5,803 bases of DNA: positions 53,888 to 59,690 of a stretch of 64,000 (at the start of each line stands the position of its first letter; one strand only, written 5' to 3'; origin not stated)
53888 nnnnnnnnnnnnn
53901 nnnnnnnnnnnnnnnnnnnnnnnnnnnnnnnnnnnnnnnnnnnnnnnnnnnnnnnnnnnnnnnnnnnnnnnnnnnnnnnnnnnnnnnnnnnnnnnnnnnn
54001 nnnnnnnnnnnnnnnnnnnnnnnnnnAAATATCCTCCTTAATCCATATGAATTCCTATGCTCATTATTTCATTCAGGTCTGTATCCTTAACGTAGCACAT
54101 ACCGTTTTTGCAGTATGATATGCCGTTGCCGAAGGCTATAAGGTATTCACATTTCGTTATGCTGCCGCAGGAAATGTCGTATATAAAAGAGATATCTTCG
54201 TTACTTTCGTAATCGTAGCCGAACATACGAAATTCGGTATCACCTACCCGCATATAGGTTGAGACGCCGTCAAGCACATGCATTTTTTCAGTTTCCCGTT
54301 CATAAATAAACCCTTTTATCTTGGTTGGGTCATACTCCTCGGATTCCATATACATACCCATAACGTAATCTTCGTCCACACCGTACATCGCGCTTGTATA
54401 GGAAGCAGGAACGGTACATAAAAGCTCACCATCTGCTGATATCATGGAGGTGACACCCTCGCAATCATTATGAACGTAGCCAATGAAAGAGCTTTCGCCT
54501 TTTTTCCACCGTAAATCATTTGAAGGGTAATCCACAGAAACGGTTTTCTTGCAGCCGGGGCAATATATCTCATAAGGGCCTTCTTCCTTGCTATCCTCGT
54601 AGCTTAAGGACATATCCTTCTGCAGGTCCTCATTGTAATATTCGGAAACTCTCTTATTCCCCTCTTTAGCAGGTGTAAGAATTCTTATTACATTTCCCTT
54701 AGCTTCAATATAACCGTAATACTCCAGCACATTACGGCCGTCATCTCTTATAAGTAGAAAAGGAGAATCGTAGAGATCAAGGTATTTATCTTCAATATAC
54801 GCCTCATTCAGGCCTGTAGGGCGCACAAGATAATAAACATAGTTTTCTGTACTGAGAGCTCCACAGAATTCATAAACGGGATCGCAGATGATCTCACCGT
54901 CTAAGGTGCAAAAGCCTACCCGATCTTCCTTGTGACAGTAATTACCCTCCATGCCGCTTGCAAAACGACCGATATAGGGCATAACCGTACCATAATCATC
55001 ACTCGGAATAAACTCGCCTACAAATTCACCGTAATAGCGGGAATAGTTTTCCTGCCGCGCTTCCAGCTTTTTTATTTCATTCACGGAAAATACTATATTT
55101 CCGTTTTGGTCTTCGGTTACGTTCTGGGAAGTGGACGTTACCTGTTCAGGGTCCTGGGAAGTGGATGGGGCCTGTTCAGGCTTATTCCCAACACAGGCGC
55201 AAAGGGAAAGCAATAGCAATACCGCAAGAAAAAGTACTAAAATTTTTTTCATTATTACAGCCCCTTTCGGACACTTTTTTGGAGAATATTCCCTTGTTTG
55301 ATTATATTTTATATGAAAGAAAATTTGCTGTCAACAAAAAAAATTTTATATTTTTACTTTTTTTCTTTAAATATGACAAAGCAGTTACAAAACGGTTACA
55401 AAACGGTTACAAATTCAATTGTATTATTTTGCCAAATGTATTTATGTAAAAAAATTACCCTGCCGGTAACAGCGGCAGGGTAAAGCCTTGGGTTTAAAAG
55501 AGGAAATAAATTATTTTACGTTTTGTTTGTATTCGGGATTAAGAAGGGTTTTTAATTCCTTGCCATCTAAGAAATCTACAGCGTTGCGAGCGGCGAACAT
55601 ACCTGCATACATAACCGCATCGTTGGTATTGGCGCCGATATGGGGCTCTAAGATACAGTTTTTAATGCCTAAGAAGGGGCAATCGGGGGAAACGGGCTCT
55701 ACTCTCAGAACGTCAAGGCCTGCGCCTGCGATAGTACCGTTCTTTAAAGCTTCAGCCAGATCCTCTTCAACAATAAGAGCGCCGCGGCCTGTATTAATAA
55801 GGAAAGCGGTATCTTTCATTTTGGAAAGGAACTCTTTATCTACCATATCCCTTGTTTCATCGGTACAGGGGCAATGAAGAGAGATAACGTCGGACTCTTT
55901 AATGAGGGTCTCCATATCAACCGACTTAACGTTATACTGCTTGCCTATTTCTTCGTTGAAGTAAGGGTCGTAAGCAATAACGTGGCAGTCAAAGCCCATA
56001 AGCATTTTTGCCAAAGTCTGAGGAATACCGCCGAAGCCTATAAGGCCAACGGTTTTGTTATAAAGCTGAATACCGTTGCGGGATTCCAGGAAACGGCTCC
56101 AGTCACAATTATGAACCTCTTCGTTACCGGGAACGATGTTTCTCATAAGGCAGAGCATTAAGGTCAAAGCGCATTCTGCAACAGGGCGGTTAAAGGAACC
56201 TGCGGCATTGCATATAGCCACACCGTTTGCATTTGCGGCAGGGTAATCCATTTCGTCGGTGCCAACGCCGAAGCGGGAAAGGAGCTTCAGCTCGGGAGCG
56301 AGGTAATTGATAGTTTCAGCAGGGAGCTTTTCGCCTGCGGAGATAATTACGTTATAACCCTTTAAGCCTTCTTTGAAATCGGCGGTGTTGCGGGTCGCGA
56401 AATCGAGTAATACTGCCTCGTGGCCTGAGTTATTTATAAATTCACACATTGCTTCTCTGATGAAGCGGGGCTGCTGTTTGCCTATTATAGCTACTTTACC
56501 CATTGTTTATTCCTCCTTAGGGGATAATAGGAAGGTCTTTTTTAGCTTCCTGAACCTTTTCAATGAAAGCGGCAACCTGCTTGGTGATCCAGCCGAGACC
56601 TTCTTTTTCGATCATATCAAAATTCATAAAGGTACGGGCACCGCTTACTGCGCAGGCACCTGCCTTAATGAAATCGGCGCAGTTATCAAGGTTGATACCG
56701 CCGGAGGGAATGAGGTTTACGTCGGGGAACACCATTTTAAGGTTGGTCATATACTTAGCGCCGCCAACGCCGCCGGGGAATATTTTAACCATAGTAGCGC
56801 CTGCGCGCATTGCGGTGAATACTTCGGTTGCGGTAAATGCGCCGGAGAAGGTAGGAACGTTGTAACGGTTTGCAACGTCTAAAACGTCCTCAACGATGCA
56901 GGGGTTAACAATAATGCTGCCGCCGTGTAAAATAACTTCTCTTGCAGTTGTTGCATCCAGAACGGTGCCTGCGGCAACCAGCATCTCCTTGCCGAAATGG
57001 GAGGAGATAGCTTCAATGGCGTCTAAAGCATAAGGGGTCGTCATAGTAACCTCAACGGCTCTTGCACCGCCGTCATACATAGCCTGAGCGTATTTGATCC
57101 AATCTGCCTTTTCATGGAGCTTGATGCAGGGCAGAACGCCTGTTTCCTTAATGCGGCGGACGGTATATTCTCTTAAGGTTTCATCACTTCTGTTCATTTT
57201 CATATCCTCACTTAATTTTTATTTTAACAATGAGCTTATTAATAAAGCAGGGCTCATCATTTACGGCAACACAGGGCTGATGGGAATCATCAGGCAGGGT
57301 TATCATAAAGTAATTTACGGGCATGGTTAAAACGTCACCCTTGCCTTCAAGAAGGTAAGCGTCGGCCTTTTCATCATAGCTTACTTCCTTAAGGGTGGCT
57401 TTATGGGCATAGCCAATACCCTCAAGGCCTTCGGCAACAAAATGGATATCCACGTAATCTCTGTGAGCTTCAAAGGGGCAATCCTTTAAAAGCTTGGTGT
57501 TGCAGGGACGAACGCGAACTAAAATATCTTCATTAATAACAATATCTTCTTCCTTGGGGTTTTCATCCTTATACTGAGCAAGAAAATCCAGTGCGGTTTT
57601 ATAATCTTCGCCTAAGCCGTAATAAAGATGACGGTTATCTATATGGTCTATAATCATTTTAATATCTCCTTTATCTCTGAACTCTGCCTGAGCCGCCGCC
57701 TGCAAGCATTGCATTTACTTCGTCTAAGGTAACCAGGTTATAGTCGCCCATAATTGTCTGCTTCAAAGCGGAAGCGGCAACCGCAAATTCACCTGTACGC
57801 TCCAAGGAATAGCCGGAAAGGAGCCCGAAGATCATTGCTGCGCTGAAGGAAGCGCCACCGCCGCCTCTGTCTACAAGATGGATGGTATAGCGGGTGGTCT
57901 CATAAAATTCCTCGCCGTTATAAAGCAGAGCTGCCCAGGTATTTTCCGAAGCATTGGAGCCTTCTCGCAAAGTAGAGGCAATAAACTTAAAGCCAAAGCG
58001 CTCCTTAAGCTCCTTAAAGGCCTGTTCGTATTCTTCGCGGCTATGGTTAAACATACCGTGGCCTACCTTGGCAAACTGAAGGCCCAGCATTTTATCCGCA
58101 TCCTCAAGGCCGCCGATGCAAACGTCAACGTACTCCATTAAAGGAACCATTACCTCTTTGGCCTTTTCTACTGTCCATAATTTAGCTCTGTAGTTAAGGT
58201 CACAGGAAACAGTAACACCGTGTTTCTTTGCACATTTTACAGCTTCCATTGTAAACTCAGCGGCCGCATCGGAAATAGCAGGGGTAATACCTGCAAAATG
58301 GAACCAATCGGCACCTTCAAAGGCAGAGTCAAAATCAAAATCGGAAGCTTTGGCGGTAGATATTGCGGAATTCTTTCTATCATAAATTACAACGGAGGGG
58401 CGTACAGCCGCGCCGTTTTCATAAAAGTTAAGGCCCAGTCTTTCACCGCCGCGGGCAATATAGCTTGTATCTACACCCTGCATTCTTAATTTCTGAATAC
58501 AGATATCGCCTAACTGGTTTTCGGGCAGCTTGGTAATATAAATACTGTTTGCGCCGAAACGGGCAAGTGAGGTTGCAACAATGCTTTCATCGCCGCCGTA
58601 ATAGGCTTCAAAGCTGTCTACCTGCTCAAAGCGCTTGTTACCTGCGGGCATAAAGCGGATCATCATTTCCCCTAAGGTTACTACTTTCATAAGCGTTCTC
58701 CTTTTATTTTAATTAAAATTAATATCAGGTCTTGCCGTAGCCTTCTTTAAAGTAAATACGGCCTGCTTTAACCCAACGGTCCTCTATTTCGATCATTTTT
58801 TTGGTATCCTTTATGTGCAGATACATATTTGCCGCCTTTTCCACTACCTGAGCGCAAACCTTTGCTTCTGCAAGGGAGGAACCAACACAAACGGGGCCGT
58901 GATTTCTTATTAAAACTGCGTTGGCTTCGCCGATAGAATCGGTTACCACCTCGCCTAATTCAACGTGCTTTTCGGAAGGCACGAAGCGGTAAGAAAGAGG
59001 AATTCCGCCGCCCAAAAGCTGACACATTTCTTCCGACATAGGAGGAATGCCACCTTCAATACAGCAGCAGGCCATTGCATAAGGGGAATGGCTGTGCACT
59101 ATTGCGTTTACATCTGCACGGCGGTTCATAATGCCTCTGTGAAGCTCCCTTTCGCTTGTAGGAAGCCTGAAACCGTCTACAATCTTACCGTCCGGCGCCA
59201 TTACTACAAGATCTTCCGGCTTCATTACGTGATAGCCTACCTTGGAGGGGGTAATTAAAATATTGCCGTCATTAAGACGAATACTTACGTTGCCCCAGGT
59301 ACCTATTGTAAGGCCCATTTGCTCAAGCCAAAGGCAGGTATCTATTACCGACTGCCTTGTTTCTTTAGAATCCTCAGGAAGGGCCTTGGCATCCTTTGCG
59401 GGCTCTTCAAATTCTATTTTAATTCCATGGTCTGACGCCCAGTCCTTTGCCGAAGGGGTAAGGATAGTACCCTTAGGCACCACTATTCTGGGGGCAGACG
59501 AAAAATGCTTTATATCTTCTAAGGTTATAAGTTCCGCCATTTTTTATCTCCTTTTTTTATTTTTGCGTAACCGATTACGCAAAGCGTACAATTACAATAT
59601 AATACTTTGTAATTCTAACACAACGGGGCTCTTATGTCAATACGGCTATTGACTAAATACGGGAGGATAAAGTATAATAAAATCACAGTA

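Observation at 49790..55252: Operon of four lipoproteins: two WG-repeat/CxxC proteins bracketing two orphan PstS-like binding proteins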

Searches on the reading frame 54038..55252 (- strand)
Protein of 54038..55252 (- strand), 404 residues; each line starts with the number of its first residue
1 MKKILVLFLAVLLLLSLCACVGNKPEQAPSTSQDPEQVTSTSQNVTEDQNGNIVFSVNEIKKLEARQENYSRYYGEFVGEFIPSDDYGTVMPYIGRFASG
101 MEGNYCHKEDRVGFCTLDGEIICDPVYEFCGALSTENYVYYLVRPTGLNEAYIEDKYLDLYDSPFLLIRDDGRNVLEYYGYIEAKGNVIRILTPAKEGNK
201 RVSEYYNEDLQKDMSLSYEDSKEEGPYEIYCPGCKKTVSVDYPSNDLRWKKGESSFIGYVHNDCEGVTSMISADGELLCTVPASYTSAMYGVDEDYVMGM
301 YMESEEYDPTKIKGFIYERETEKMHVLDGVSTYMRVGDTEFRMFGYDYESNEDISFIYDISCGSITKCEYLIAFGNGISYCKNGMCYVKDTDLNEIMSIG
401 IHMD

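Call 3: search_protein_families(library=pfam, proteins=[window:54038-55252:-], max_evalue=0.1)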
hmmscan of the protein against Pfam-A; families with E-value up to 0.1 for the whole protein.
window:54038-55252:- (404 aa): 1 family
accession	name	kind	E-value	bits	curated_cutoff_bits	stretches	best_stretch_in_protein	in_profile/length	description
PF23379.1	DUF7096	-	0.085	13.1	27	0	1-52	1-52/208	Domain of unknown function (DUF7096)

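Call 4: search_protein_families(library=ncbifam, proteins=[window:54038-55252:-], max_evalue=0.1)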
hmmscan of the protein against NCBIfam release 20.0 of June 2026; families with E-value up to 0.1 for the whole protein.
window:54038-55252:- (404 aa): 9 families
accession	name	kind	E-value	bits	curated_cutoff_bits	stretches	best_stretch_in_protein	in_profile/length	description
NF050142.1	PG1828_fam_lipo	equivalog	0.0014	19.3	50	1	1-46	1-48/59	PG1828 family lipoprotein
NF058647.1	lipo_LytA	equivalog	0.0015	18.7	110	1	1-39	1-40/107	acidic lipoprotein LytA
NF041193.1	lipo_SP0191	subfamily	0.0056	16.7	75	1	1-50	1-48/190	SP0191 family lipoprotein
NF041428.1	TrsH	subfamily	0.0065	16.6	150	1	1-65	1-64/149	TrsH/TraH family protein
NF047653.1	OMPLoa22Lepto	equivalog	0.031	13.9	300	1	5-60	1-55/183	OmpA family outer membrane lipoprotein Loa22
NF047408.1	SA0632_fam_LP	equivalog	0.043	13.5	70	0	1-19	1-19/68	SA0632 family lipoprotein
TIGR04454.1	Lepto_4Cys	hypoth_equivalog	0.05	14.1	35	0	1-57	1-53/92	TIGR04454 family lipoprotein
NF033193.2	lipo_NDxxF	hypoth_equivalog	0.071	12.8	60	0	2-62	1-62/199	NDxxF motif lipoprotein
NF052321.1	LP_Lmo2079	subfamily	0.08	12.2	150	0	1-62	1-55/354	Lmo2079 family surface lipoprotein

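Call 24: find_homologous_proteins(query=window:54038-55252:-, max_evalue=0.001)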
Query window:54038-55252:- (404 aa): 8 proteins with E <= 0.001 among 4092 candidates.
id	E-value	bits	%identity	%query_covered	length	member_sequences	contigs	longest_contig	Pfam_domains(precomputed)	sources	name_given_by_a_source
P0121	2.8e-275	930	100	100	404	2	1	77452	-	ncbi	-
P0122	5.5e-128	445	51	100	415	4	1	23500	-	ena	-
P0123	1.2e-92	329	48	90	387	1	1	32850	-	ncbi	-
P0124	1.1e-77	280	42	93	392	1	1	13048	-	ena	-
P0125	2.1e-55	206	35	100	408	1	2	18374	-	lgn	-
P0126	1.7e-50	190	35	89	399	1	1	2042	-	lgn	-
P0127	4.0e-48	182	32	95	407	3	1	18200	-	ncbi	-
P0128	1.4e-9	55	34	31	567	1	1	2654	-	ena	-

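Call 38: find_homologous_proteins(query=A2, max_evalue=0.00001)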
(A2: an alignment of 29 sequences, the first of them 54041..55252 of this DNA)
Query A2 (29 sequences) (404 aa, profile of the alignment): 28 proteins with E <= 0.00001 among 8000 candidates.
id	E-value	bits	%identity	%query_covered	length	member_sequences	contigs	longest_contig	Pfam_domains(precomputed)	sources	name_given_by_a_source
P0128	3.6e-147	510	34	31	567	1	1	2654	-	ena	-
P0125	1.9e-102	362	35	100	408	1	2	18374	-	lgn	-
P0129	3.7e-102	361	30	32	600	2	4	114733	-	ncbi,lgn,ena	-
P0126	5.6e-102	361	35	89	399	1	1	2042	-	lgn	-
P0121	5.7e-97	344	100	100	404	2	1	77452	-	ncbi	-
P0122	6.0e-97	344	51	100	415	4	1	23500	-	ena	-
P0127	1.0e-96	343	32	95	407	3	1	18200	-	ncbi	-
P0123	1.1e-94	337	48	90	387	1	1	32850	-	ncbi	-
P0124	2.2e-87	313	42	93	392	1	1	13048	-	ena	-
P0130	1.1e-67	247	30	32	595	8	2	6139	-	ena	-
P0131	1.1e-57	215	27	32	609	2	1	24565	-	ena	-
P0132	4.2e-56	209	28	28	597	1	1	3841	-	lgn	-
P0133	1.2e-55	208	31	32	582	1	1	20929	-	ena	-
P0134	6.5e-50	189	29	13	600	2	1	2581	-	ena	-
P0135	2.0e-49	187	26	32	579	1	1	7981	-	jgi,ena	-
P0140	7.9e-42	162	36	17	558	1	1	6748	PF14903.12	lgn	-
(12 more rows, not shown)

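Call 45: predict_structure(alignment_id=A3)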
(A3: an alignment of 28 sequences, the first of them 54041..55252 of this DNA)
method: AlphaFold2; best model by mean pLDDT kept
length: 404 residues; sequences in the alignment: 28
mean_pLDDT: 79.0   pTM: 0.71
mean pLDDT of the five models: 79.0, 78.6, 78.3, 77.8, 77.7
residues with pLDDT >= 90: 174; 70-90: 120; 50-70: 51; < 50: 59
segments of 3 or more residues with pLDDT < 50: 21-43, 54-76, 149-156
pLDDT, mean of each block of 10 residues (from residue 1): 84 79 40 38 56 50 38 54 93 85 65 93 90 90 75 50 86 93 88 72 91 82 70 89 60 70 91 92 90 92 88 95 95 91 89 92 94 90 93 92 64
secondary structure, 60 per line:
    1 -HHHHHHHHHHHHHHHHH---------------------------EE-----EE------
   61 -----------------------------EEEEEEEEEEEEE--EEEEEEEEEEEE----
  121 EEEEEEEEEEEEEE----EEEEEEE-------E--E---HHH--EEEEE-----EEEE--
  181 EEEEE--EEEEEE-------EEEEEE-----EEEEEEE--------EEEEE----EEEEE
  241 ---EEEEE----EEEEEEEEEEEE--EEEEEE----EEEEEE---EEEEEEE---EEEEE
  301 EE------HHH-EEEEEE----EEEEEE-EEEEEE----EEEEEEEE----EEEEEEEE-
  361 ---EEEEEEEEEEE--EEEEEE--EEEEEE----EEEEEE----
elements in order: H2-18 E90-102 E105-116 E121-134 E139-145 E165-169 E175-178 E181-185 E188-193 E201-206 E212-218 E227-231 E236-240 E244-248 E253-264 E267-272 E277-282 E286-292 E296-302 E313-318 E323-328 E330-335 E340-347 E352-359 E364-374 E377-382 E385-390 E395-400

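Call 47: fold_search(model_id=the predicted structure, library=pdb)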
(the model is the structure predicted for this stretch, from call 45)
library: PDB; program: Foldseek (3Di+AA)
matches with E <= 10: 1002; with E <= 0.001: 199
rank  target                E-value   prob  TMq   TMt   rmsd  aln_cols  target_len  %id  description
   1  8blw_B                1.6e-06  1.00  0.27  0.20  12.8       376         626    9  Vitamin B12 transporter BtuB1 with lipoprotein BtuG1 from B. theta (released 2023-08-16)
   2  8ptf                  2.1e-06  1.00  0.27  0.30  12.0       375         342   10  The surface-exposed lipo-protein of BtuG2 in complex with cyanocobalamin. (released 2024-07-24)
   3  4imm_A                6.6e-06  1.00  0.24  0.27  12.6       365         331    8  The crystal structure of BamB from Moraxella catarrhalis (released 2014-03-26)
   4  7mqa_LT               7.3e-06  1.00  0.26  0.15  14.2       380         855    9  Cryo-EM structure of the human SSU processome, state post-A1 (released 2021-09-22)
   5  8ptd                  9.0e-06  1.00  0.28  0.31  11.9       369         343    8  The surface-exposed lipo-protein of BtuG1 in complex with cyanocobalamin. (released 2024-07-24)
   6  8i7o_P1               1.0e-05  0.99  0.15  0.11  18.9       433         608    7  In situ structure of axonemal doublet microtubules in mouse sperm with 16-nm repeat (released 2023-10-11)
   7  9n78_LH               1.0e-05  0.99  0.14  0.10  16.0       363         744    9  SSU processome maturation and disassembly, State L (released 2025-11-05)
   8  9n6z_LH               1.1e-05  0.99  0.15  0.10  15.9       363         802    9  SSU processome maturation and disassembly, State D (released 2025-11-05)
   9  3s25                  1.4e-05  1.00  0.33  0.41  10.8       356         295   11  Crystal structure of a 7-bladed beta-propeller-like protein (EUBREC_1955) from Eubacterium rectale ATCC 33656 at 1.88 A  (released 2011-06-08)
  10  5o51                  1.8e-05  1.00  0.26  0.31  14.1       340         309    9  AfRom2 CNH domain (released 2018-06-13)
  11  9e2g_2C               1.9e-05  1.00  0.22  0.16  13.3       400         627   10  Cryo-EM structure of 48 nm repeat of microtubule doublet from T. brucei flagellum (released 2025-03-12)
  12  8bn0                  2.0e-05  1.00  0.28  0.31  10.7       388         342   10  Bacteroides thetaiotaomicron surface protein BT1954 bound to (released 2023-08-16)
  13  1yr2                  2.0e-05  1.00  0.28  0.19  11.7       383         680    8  Structural and Mechanistic Analysis of Two Prolyl Endopeptidases: Role of Inter-Domain Dynamics in Catalysis and Specifi (released 2005-03-15)
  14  8hmc_B                2.3e-05  1.00  0.22  0.11  14.2       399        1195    8  base module state 1 of Tetrahymena IFT-A (released 2023-06-14)
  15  6tpo                  2.5e-05  1.00  0.21  0.18  13.3       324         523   10  Conformation of cd1 nitrite reductase NirS without bound heme d1 (released 2020-11-18)
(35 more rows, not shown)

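Call 78: search_protein_families(library=padloc, proteins=[window:54038-55252:-], max_evalue=0.01)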
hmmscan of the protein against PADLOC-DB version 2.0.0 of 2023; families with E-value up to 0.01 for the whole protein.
window:54038-55252:- (404 aa): 0 families

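Call 79: search_protein_families(library=ncbifam, proteins=[P0129, P0140], max_evalue=0.00001)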
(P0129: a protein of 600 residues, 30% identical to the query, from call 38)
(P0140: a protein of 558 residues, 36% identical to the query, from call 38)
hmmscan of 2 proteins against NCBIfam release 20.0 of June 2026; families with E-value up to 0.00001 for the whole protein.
P0129 (600 aa): 0 families

P0140 (558 aa): 0 families

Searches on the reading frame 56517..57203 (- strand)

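Call 76: search_protein_families(library=pfam, proteins=[window:56517-57203:-], max_evalue=0.00001)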
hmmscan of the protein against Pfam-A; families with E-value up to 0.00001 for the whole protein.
window:56517-57203:- (228 aa): 1 family
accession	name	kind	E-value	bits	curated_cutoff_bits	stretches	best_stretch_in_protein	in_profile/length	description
PF01081.25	Aldolase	-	1.2e-39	136.2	27.8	1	17-207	4-194/196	KDPG and KHG aldolase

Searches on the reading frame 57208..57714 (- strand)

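Call 76: search_protein_families(library=pfam, proteins=[window:57208-57714:-], max_evalue=0.00001)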
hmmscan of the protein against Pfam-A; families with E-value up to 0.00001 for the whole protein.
window:57208-57714:- (168 aa): 1 family
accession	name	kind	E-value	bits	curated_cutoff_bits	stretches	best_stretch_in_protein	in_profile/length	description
PF04074.18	DUF386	-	1.6e-26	93.5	26.5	1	20-166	1-145/145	YhcH/YjgK/YiaL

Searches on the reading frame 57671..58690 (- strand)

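Call 76: search_protein_families(library=pfam, proteins=[window:57671-58690:-], max_evalue=0.00001)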
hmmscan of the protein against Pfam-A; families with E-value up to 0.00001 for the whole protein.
window:57671-58690:- (339 aa): 1 family
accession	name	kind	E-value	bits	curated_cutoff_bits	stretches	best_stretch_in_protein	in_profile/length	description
PF00294.29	PfkB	-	1.1e-32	114.1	25.8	1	2-314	3-293/302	pfkB family carbohydrate kinase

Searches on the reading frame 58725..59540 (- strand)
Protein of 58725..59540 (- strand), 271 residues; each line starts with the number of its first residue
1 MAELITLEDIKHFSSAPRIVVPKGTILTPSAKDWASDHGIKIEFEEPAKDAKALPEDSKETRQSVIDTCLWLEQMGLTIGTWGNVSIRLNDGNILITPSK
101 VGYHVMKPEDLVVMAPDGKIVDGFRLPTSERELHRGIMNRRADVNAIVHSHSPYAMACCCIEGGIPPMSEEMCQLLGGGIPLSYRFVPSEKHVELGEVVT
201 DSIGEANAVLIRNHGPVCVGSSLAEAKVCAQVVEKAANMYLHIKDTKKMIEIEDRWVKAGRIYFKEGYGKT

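Call 76: search_protein_families(library=pfam, proteins=[window:58725-59540:-], max_evalue=0.00001)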
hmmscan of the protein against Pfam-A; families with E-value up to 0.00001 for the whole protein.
window:58725-59540:- (271 aa): 1 family
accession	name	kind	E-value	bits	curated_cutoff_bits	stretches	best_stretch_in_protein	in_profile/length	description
PF00596.27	Aldolase_II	-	6.6e-49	166.7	22.2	1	64-241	2-183/183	Class II Aldolase and Adducin N-terminal domain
